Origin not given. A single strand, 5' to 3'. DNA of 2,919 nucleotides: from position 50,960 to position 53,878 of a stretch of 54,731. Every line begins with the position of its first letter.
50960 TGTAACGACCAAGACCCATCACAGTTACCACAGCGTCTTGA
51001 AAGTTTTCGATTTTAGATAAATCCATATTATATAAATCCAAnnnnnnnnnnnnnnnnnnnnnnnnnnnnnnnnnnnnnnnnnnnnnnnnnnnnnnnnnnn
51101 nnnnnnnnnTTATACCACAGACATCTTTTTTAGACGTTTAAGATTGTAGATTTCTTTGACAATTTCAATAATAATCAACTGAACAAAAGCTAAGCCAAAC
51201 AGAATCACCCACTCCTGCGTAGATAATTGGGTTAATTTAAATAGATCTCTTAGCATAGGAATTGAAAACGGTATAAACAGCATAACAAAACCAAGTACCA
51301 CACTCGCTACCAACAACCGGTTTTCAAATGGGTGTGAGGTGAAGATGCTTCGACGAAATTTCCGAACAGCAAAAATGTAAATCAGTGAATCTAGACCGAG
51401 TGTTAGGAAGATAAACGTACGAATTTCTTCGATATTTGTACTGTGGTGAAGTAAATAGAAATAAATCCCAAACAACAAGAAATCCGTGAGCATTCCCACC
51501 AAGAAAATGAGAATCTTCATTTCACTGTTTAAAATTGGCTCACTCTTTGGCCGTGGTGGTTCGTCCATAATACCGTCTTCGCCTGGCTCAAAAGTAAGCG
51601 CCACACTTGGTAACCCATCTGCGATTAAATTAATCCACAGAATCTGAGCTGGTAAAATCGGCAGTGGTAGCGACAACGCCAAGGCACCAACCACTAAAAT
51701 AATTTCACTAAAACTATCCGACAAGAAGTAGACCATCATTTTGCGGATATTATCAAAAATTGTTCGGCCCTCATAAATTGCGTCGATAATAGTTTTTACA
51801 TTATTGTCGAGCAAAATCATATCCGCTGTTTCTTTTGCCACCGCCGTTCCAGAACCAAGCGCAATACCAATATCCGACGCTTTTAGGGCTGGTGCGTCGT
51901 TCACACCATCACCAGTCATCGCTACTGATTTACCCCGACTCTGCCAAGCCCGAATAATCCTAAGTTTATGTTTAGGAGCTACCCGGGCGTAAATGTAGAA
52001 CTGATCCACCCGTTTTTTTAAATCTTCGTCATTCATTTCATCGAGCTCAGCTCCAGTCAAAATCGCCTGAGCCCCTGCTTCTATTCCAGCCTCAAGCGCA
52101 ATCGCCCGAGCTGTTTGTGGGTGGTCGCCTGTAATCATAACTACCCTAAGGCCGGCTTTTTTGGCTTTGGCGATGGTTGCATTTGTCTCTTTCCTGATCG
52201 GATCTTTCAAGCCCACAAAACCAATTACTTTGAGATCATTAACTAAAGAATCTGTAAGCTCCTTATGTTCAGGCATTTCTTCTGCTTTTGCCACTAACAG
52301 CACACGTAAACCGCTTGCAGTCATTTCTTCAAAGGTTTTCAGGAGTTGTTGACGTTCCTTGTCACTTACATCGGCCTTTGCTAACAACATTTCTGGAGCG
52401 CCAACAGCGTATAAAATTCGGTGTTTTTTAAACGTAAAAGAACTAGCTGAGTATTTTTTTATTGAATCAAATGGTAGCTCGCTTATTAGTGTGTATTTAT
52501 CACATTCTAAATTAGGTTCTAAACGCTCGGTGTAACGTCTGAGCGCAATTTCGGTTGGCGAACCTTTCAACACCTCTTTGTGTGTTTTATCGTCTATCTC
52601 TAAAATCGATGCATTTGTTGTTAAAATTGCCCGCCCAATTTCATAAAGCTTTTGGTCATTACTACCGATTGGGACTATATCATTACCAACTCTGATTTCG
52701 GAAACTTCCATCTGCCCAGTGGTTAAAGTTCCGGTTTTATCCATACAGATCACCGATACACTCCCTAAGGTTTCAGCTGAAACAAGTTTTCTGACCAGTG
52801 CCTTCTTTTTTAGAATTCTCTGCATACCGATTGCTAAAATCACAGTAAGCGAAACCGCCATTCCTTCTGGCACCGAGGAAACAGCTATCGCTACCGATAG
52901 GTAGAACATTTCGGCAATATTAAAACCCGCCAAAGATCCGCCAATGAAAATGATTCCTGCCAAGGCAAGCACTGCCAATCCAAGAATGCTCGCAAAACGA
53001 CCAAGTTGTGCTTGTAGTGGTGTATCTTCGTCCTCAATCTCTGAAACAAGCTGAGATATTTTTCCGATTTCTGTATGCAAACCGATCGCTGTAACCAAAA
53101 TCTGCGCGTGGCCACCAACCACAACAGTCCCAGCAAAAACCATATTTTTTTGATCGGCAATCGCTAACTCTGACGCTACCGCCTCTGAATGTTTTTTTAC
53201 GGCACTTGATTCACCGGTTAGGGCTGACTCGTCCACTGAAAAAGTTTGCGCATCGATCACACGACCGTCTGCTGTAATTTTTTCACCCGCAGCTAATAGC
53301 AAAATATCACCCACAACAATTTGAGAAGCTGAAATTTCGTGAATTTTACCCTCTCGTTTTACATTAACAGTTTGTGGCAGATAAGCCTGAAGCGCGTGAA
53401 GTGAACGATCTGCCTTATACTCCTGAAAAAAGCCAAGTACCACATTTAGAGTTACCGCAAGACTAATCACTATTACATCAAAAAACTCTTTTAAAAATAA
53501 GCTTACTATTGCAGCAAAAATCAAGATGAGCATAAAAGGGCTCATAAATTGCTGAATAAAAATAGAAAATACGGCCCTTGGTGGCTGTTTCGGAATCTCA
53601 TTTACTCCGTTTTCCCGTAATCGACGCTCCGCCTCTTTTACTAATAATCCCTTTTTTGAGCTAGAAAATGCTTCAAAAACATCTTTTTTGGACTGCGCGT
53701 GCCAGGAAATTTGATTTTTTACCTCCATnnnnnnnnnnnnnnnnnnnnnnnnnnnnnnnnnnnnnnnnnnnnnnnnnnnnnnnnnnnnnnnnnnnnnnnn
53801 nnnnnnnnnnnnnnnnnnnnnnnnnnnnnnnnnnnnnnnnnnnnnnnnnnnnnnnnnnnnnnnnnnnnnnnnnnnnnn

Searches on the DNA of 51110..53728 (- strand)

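Call 75: search_rna_families(source=L149, start=1, end=600, threshold=evalue, max_evalue=1)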
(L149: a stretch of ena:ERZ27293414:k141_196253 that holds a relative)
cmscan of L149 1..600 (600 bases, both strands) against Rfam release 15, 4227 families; matches with E-value up to 1: 2.
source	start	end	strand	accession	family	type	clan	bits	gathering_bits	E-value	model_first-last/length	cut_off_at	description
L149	356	408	+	RF02844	RefA9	Gene; antisense;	-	22.1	49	0.59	1-64/64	no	Enterococcus sRNA A9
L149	382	409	-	RF01519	CC0196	Gene; sRNA;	-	21.8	35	0.014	31-58/58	no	Caulobacter sRNA CC0196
